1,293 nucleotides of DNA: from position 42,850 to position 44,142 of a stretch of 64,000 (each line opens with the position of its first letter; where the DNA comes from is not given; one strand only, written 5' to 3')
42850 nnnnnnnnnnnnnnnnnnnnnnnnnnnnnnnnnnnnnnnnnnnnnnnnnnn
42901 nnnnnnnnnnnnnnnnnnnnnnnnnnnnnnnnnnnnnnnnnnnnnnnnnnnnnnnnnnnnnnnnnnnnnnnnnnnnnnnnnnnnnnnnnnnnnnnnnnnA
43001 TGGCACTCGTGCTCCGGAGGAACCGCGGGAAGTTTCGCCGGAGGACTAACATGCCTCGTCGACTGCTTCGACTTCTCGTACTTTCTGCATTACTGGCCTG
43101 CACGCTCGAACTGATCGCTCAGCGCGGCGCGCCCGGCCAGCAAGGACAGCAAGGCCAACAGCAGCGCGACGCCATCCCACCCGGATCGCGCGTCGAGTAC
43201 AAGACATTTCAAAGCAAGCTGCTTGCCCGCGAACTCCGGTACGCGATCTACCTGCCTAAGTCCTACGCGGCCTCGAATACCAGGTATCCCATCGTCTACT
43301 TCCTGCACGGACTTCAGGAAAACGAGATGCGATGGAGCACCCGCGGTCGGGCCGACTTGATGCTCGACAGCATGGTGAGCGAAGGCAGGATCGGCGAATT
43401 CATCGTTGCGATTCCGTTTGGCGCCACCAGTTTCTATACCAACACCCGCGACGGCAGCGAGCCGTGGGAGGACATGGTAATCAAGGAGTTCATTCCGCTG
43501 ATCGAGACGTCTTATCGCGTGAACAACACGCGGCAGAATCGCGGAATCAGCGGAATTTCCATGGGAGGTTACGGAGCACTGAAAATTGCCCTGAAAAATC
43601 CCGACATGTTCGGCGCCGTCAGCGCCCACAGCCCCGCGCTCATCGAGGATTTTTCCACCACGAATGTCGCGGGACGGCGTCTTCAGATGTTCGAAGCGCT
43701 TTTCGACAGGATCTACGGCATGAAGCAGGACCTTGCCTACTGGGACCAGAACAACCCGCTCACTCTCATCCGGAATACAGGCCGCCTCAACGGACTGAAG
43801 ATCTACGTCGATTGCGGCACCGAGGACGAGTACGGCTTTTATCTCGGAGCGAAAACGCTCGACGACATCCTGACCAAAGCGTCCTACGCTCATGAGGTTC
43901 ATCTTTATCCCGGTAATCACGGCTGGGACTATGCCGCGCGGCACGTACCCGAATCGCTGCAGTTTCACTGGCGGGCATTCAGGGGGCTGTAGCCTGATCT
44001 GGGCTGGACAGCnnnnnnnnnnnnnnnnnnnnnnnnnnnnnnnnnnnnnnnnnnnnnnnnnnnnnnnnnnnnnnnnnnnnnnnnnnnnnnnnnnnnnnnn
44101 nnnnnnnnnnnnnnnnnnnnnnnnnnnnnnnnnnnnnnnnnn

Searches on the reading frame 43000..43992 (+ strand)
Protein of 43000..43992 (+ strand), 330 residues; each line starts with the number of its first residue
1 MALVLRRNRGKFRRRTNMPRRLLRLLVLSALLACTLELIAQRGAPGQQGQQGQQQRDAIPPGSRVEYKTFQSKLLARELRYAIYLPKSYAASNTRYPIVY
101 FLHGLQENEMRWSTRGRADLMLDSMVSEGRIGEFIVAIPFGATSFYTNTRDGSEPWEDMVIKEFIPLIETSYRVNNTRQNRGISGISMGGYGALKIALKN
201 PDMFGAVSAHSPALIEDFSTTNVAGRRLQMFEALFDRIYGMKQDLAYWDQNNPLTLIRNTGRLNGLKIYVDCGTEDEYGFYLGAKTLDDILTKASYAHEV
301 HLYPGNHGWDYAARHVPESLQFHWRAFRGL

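Call 3: search_protein_families(library=pfam, proteins=[window:43000-43992:+], max_evalue=1)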
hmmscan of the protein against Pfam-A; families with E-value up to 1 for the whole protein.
window:43000-43992:+ (330 aa): 5 families
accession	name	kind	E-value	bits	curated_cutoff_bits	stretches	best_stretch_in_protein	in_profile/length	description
PF00756.26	Esterase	-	2.6e-36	126.1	22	1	72-311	1-239/251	Putative esterase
PF00326.27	Peptidase_S9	-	0.00015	21.8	22.6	1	161-305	45-184/213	Prolyl oligopeptidase family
PF10503.15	Esterase_PHB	-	0.0016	18.2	23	1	79-123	1-43/219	Esterase PHB depolymerase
PF12146.15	Hydrolase_4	-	0.0016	18.2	27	1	161-240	59-139/239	Serine aminopeptidase, S33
PF01738.24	DLH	-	0.002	18.2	21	1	178-309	96-188/217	Dienelactone hydrolase family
